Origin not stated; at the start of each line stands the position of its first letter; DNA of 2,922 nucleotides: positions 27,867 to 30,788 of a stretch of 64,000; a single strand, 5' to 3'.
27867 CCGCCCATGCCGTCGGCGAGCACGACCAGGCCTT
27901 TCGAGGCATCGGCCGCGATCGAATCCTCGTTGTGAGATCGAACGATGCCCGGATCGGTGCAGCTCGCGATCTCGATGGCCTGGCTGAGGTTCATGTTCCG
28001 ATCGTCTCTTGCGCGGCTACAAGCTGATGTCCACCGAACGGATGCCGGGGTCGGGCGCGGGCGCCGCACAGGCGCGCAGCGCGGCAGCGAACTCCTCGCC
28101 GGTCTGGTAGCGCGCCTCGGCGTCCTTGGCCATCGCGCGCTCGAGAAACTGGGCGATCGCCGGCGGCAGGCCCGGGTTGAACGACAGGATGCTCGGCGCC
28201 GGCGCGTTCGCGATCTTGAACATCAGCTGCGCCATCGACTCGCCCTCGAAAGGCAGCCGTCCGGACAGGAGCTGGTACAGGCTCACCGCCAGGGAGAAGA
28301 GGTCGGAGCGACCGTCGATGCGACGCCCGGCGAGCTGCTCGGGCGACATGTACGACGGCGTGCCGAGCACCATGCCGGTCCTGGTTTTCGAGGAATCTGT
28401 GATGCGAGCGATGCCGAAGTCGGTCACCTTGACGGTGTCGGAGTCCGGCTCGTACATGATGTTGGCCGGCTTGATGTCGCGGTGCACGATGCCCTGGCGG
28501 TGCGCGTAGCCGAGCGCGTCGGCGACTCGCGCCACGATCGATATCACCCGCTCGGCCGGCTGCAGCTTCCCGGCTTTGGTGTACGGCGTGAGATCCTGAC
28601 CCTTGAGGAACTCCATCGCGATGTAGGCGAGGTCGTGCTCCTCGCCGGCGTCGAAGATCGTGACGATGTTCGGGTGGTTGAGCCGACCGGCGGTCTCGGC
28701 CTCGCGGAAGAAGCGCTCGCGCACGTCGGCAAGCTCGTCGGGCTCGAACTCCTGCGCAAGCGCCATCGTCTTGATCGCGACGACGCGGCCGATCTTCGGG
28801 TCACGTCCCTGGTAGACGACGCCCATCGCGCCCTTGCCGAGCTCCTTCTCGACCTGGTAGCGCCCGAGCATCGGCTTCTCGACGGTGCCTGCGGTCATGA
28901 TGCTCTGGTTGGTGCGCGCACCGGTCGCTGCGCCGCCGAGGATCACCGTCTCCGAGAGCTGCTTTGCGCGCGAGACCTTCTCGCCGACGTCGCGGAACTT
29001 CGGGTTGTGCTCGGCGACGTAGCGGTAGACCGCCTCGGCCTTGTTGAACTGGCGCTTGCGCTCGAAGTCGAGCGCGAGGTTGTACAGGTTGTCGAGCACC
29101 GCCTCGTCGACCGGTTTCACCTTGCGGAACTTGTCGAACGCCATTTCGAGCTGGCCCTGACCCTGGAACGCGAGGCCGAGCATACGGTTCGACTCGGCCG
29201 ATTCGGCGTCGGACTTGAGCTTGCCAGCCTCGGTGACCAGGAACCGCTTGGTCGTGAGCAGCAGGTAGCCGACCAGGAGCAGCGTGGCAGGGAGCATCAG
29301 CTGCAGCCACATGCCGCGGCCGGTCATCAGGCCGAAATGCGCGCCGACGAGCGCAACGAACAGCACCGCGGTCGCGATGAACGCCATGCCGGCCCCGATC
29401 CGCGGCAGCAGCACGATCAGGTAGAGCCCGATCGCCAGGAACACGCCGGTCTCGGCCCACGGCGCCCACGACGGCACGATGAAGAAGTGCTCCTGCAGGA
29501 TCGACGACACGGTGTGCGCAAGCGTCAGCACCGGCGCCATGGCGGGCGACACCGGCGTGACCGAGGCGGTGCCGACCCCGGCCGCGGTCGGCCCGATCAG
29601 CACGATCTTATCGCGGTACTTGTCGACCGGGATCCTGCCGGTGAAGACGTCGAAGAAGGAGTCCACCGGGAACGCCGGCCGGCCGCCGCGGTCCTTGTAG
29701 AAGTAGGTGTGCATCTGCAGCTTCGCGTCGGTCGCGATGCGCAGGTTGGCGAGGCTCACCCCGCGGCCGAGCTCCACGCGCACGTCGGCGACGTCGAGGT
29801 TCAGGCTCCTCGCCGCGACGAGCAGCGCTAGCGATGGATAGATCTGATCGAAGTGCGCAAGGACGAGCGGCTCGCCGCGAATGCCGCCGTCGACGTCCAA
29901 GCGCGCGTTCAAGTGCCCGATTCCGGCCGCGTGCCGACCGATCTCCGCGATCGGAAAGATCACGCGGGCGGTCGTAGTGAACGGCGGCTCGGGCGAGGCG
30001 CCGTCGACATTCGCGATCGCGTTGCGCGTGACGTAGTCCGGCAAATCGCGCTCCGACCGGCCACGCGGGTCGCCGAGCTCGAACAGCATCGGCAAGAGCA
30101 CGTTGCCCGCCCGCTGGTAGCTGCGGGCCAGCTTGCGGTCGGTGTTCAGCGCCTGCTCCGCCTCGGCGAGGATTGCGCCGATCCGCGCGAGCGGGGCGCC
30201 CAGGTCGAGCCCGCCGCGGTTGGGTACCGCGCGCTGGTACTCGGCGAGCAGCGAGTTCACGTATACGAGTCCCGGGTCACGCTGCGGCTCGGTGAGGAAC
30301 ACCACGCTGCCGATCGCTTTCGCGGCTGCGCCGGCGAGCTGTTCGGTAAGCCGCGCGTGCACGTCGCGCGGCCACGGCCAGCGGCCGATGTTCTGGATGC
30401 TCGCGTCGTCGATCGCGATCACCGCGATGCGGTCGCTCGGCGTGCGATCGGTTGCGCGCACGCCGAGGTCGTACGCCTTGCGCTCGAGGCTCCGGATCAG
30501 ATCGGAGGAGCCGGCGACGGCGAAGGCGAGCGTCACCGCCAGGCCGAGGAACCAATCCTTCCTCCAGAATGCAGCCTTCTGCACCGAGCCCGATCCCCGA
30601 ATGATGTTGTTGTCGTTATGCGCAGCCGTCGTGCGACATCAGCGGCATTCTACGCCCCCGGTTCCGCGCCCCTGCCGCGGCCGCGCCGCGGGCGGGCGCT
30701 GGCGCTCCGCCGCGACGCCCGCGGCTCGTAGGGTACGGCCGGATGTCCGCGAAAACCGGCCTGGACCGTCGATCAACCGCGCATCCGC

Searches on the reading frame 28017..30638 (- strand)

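Call 28: search_protein_families(library=pfam, proteins=[window:28017-30638:-], max_evalue=0.0001)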
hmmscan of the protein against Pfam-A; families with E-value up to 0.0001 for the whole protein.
window:28017-30638:- (873 aa): 3 families
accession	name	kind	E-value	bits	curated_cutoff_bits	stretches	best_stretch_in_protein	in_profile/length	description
PF00069.31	Pkinase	-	8.3e-53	179.9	31.7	1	594-845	1-253/263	Protein kinase domain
PF05226.16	CHASE2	-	3.7e-50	171.3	26.3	1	37-406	4-254/257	CHASE2 domain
PF07714.23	PK_Tyr_Ser-Thr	-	1.3e-32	113.6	23.1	1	595-844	2-249/258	Protein tyrosine and serine/threonine kinase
